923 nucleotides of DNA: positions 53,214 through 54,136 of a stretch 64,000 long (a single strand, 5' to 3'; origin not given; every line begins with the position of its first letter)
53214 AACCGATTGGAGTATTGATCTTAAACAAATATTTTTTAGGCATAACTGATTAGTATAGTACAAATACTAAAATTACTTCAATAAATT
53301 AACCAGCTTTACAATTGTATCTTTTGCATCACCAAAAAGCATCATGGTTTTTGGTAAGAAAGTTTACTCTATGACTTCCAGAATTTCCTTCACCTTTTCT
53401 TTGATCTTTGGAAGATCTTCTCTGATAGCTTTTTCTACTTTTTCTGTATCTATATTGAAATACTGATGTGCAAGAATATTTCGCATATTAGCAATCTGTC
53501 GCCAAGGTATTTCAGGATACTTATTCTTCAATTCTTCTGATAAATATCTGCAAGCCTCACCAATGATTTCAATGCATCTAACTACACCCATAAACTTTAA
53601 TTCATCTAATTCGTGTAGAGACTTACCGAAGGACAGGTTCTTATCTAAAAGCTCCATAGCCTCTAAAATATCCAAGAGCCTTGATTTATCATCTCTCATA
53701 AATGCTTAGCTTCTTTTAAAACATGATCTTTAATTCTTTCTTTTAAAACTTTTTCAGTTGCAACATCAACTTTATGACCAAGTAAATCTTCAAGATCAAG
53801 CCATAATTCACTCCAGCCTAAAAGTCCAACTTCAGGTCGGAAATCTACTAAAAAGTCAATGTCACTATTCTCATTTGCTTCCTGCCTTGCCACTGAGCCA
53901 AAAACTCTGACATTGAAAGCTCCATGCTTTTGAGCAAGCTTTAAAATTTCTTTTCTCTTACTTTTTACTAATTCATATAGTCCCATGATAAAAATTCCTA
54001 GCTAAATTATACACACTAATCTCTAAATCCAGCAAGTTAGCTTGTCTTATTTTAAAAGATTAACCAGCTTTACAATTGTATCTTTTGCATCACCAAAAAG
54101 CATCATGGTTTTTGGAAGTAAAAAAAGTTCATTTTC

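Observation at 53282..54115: HepT/MntA toxin-antitoxin cassette inserted at the 3' end of pntB, flanked by a 56-bp perfect duplication with synonymous recoding of the last codons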

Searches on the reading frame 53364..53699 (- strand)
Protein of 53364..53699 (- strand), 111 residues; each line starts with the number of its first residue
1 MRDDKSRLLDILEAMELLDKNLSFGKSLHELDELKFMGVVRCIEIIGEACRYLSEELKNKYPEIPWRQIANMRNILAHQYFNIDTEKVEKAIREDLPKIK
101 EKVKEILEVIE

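Call 4: search_protein_families(library=pfam, proteins=[window:53364-53699:-], max_evalue=0.01)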
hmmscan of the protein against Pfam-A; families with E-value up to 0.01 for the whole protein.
window:53364-53699:- (111 aa): 1 family
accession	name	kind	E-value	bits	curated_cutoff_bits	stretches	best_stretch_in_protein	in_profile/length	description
PF01934.22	HepT-like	-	1.1e-24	86.9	23.5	1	11-106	1-120/120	Ribonuclease HepT-like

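Call 8: find_encoding_contigs(protein=window:53364-53699:-, flank=6000, max_places=10)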
Protein window:53364-53699:- (111 aa): no gene with exactly this product is on record in the collection.

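Call 16: find_homologous_proteins(query=window:53364-53699:-, max_evalue=0.00001)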
Query window:53364-53699:- (111 aa): 24 proteins with E <= 0.00001 among 65 candidates.
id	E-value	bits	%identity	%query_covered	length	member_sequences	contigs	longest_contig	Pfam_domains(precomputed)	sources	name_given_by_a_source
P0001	6.9e-65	233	100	100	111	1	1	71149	PF01934.23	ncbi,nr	ncbi:MAG: DUF86 domain-containing protein [Candidatus Melainabacteria bacterium]|nr:DUF86 domain-con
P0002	1.5e-47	178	75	96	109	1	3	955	PF01934.23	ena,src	-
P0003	1.4e-46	175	72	99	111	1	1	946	PF01934.23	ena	-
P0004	1.2e-44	168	68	97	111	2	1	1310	PF01934.23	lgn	-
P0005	9.7e-44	166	68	97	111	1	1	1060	PF01934.23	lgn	-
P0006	8.2e-43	163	70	96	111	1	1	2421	PF01934.23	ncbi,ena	-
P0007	2.0e-42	161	64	96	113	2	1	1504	PF01934.23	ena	-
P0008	3.6e-42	160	70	89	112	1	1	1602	PF01934.23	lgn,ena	-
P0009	8.6e-42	159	65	97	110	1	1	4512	PF01934.23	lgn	-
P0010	1.8e-41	158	67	97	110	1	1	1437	PF01934.23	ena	-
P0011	3.7e-41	157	63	97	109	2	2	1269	PF01934.23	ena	-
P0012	2.3e-40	155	62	96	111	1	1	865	PF01934.23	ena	-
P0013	3.8e-39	151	67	96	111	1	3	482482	PF01934.23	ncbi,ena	-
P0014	1.6e-36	142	60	97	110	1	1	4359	PF01934.23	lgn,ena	-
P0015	2.1e-36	142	63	97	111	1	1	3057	PF01934.23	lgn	-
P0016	2.2e-36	142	61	96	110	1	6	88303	PF01934.23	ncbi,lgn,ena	-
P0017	3.3e-34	135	60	97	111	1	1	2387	PF01934.23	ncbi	-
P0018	9.6e-34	133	55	96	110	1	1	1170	PF01934.23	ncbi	-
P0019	1.9e-32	129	57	96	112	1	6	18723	PF01934.23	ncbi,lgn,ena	-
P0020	9.0e-32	127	53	96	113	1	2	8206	PF01934.23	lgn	-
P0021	1.8e-17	81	59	53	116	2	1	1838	PF01934.23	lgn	-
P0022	1.2e-16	78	41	89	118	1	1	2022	PF01934.23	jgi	jgi:uncharacterized protein with HEPN domain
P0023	2.6e-16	77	43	87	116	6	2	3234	PF01934.23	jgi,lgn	jgi:uncharacterized protein with HEPN domain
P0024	1.0e-13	69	38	94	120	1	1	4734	PF01934.23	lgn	-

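Call 17: find_encoding_contigs(protein=P0002, flank=6000, max_places=5)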
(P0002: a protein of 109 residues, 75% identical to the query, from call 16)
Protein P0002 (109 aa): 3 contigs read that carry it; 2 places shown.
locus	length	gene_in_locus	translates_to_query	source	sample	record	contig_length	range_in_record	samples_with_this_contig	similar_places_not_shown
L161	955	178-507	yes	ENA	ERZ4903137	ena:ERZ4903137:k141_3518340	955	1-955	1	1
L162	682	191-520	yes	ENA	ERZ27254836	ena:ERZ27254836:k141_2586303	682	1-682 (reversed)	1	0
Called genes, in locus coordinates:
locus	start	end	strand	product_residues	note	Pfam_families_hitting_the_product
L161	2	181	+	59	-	?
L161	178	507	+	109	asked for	PF01934:HepT-like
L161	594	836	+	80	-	-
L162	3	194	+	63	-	?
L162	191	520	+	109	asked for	PF01934:HepT-like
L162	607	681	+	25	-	?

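Call 18: find_encoding_contigs(protein=P0003, flank=6000, max_places=5)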
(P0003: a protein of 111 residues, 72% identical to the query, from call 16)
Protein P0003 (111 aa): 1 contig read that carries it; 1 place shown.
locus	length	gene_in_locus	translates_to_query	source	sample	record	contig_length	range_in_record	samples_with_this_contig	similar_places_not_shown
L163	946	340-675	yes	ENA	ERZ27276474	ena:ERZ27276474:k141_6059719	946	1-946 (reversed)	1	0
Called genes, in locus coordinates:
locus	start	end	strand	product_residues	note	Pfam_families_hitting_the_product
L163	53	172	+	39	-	-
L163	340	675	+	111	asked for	PF01934:HepT-like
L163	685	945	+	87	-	?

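Call 19: find_encoding_contigs(protein=P0006, flank=6000, max_places=5)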
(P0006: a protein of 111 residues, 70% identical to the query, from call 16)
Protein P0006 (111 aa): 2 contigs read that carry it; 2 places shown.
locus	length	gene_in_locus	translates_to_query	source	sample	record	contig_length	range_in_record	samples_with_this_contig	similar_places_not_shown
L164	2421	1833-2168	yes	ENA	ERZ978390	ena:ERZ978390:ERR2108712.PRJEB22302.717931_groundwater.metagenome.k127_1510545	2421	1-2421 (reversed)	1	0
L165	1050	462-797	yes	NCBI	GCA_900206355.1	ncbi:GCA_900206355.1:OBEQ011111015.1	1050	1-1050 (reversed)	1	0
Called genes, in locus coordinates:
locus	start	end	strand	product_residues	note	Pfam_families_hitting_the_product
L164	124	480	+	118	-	PF03330:DPBB_1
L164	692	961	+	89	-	-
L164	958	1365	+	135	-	PF01850:PIN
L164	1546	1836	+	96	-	PF01909:NTP_transf_2, PF18765:Polbeta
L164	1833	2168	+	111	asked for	PF01934:HepT-like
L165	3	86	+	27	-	?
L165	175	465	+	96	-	PF01909:NTP_transf_2, PF18765:Polbeta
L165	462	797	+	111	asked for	PF01934:HepT-like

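Call 25: find_encoding_contigs(protein=P0013, flank=5000, max_places=4)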
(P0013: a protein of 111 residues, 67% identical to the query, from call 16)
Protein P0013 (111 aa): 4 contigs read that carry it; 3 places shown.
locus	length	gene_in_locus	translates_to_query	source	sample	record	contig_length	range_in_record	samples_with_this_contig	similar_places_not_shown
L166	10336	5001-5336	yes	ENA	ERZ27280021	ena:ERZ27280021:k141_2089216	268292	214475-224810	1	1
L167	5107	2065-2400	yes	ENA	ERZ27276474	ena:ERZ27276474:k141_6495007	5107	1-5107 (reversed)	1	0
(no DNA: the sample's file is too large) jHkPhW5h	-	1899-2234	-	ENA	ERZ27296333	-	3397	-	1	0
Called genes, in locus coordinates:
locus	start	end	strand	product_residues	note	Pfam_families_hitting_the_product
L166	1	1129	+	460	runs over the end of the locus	PF03448:MgtE_N, PF00571:CBS (weak), PF01769:MgtE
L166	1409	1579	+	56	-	PF01165:Ribosomal_S21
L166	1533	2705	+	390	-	-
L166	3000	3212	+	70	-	-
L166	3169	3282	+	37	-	-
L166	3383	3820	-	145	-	-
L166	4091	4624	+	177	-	-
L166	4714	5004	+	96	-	PF01909:NTP_transf_2, PF18765:Polbeta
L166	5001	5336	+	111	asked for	PF01934:HepT-like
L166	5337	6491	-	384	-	PF00953:Glycos_transf_4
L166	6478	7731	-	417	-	PF00464:SHMT, PF00155:Aminotran_1_2 (weak), PF00266:Aminotran_5 (weak)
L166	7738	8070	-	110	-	PF00355:Rieske, PF13806:Rieske_2, PF22543:Rieske_4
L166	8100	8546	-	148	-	-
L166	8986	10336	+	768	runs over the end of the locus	PF25021:TEN_NHL (faint)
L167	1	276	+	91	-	?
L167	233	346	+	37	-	-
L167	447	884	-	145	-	-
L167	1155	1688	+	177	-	-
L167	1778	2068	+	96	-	PF01909:NTP_transf_2, PF18765:Polbeta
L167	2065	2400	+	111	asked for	PF01934:HepT-like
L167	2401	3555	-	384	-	PF00953:Glycos_transf_4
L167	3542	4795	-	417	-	PF00464:SHMT, PF00155:Aminotran_1_2 (weak), PF00266:Aminotran_5 (weak)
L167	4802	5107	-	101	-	?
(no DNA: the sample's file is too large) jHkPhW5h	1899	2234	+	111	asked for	PF01934:HepT-like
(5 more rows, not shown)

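Call 26: find_encoding_contigs(protein=P0016, flank=5000, max_places=6)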
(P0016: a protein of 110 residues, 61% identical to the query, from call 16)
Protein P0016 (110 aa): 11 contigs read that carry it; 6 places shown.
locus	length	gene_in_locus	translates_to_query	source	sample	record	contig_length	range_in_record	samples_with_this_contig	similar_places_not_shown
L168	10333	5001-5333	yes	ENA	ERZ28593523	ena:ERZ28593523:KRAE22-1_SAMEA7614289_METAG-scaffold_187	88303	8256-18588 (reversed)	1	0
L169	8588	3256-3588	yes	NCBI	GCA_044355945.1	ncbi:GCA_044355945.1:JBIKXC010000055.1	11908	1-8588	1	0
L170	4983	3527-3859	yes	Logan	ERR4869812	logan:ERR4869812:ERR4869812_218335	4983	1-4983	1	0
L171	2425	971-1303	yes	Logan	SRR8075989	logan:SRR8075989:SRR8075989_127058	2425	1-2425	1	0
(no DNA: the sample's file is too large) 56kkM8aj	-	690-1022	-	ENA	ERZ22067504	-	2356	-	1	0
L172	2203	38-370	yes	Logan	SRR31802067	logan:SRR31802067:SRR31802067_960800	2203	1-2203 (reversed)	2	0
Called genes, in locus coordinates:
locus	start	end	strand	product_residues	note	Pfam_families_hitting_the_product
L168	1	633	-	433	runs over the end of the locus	PF00464:SHMT, PF01053:Cys_Met_Meta_PP (weak), PF00155:Aminotran_1_2, PF01212:Beta_elim_lyase (weak)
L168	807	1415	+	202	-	-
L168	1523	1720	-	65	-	-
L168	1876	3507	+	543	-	PF02690:Na_Pi_cotrans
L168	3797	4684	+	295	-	-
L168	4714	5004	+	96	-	PF18765:Polbeta, PF01909:NTP_transf_2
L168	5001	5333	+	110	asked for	PF01934:HepT-like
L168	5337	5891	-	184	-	-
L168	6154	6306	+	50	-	-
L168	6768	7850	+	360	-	-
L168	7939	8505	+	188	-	PF08207:EFP_N, PF01132:EFP, PF09285:Elong-fact-P_C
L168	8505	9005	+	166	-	PF25984:BSH_YknX (faint), PF00364:Biotin_lipoyl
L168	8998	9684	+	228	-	PF22935:RM44_endonuclase (weak), PF14622:Ribonucleas_3_3, PF00636:Ribonuclease_3, PF00035:dsrm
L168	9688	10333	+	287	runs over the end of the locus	PF00696:AA_kinase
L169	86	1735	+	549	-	PF02690:Na_Pi_cotrans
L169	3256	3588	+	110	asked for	PF01934:HepT-like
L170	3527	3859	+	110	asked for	PF01934:HepT-like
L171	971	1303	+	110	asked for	PF01934:HepT-like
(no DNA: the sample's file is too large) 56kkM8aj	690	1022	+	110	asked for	PF01934:HepT-like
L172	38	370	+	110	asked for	PF01934:HepT-like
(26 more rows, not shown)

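Call 41: find_encoding_contigs(protein=P0009, flank=4000, max_places=4)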
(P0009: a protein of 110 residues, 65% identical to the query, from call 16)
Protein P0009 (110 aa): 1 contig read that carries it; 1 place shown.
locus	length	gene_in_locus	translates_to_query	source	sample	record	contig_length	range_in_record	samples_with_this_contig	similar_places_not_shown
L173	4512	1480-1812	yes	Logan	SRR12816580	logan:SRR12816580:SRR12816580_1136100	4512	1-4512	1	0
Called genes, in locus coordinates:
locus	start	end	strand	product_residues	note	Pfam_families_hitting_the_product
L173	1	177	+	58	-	?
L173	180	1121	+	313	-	PF01370:Epimerase, PF04321:RmlD_sub_bind (weak), PF16363:GDP_Man_Dehyd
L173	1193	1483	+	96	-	PF01909:NTP_transf_2, PF18765:Polbeta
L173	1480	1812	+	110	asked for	PF01934:HepT-like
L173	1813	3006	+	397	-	PF13439:Glyco_transf_4, PF13579:Glyco_trans_4_4, PF00534:Glycos_transf_1, PF13692:Glyco_trans_1_4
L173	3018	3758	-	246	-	PF13489:Methyltransf_23, PF02353:CMAS, PF05175:MTS (weak), PF07021:MetW (weak), PF13649:Methyltransf_25, PF13847:Methyltransf_31, PF08241:Methyltransf_11, PF08242:Methyltransf_12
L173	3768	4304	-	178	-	PF00132:Hexapep (faint)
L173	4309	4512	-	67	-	?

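Call 42: find_encoding_contigs(protein=P0014, flank=4000, max_places=4)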
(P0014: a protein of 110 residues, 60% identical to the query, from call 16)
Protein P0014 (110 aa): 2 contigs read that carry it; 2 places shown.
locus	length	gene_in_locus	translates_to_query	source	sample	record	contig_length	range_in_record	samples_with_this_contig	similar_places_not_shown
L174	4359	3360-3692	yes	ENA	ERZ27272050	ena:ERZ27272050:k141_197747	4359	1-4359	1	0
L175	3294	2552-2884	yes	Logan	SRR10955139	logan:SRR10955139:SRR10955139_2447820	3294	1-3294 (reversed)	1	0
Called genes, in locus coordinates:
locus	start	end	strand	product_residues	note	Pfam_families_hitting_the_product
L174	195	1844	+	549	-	PF02690:Na_Pi_cotrans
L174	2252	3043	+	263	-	-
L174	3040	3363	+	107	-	PF18765:Polbeta, PF01909:NTP_transf_2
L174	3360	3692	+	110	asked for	PF01934:HepT-like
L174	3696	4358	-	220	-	?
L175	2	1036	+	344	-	?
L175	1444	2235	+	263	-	-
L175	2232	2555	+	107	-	PF18765:Polbeta, PF01909:NTP_transf_2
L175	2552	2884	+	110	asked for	PF01934:HepT-like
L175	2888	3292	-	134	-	?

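Call 43: find_encoding_contigs(protein=P0015, flank=4000, max_places=4)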
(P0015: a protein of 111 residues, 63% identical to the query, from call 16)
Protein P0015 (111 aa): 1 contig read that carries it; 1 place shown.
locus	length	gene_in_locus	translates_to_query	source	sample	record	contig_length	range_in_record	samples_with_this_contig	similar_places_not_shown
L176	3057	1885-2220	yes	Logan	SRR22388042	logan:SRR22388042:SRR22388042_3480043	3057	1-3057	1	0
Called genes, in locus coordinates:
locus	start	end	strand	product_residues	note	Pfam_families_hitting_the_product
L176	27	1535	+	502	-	PF00370:FGGY_N, PF02782:FGGY_C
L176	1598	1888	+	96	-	PF01909:NTP_transf_2, PF18765:Polbeta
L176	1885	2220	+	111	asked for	PF01934:HepT-like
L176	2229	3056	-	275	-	?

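Call 68: find_related_loci(query=A3, collection=viral_contigs, flank=4000)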
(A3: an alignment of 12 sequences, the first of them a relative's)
Query A3 (111 aa) in viral_contigs; peptide patterns used: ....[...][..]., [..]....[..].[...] (x = any residue, [..] = any of these).
131 stretches matched a pattern, but none encodes a relative of the query by tblastn (E <= 1e-3).

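Call 71: search_protein_families(library=pfam, proteins=[L164:692-961:+, L164:958-1365:+, L164:85-480:+, L166:4091-4624:+, L166:5337-6491:-], max_evalue=0.01)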
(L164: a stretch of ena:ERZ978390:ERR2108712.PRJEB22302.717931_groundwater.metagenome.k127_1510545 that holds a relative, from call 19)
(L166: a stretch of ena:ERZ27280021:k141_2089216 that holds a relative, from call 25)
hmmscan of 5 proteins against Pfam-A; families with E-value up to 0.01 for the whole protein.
L164:692-961:+ (89 aa): 0 families

L164:958-1365:+ (135 aa): 2 families
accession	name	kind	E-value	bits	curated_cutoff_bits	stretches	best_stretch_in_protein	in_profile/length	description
PF01850.27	PIN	-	3.9e-11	44.1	23.6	1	4-130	1-117/120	PIN domain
PF16289.11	PIN_12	-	0.0087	16.9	32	0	4-74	1-71/172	PIN domain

L164:85-480:+ (131 aa): 1 family
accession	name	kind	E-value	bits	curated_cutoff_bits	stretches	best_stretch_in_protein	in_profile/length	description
PF03330.24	DPBB_1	-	1e-25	90.2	28.8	1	41-127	4-82/83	Lytic transglycolase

L166:4091-4624:+ (177 aa): 0 families

L166:5337-6491:- (384 aa): 1 family
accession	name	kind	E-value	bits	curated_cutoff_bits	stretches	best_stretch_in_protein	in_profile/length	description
PF00953.26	Glycos_transf_4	-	1.4e-37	129.6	27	1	92-261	2-158/160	Glycosyl transferase family 4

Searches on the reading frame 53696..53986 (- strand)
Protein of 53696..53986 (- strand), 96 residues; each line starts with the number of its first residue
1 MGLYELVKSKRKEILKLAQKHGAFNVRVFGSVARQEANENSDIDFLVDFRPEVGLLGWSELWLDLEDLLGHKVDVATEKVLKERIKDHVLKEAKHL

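Call 4: search_protein_families(library=pfam, proteins=[window:53696-53986:-], max_evalue=0.01)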
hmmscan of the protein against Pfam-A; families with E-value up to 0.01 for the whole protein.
window:53696-53986:- (96 aa): 3 families
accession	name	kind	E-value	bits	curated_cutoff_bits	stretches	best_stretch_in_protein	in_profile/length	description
PF18765.7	Polbeta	-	6.2e-12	46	26.9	1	14-95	3-86/93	Polymerase beta, Nucleotidyltransferase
PF01909.29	NTP_transf_2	-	7.2e-12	46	21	1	17-93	8-90/93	Nucleotidyltransferase domain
PF22600.2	MTPAP-like_central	-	0.0033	18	27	1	18-52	34-68/139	Poly(A) RNA polymerase, mitochondrial-like, central palm domain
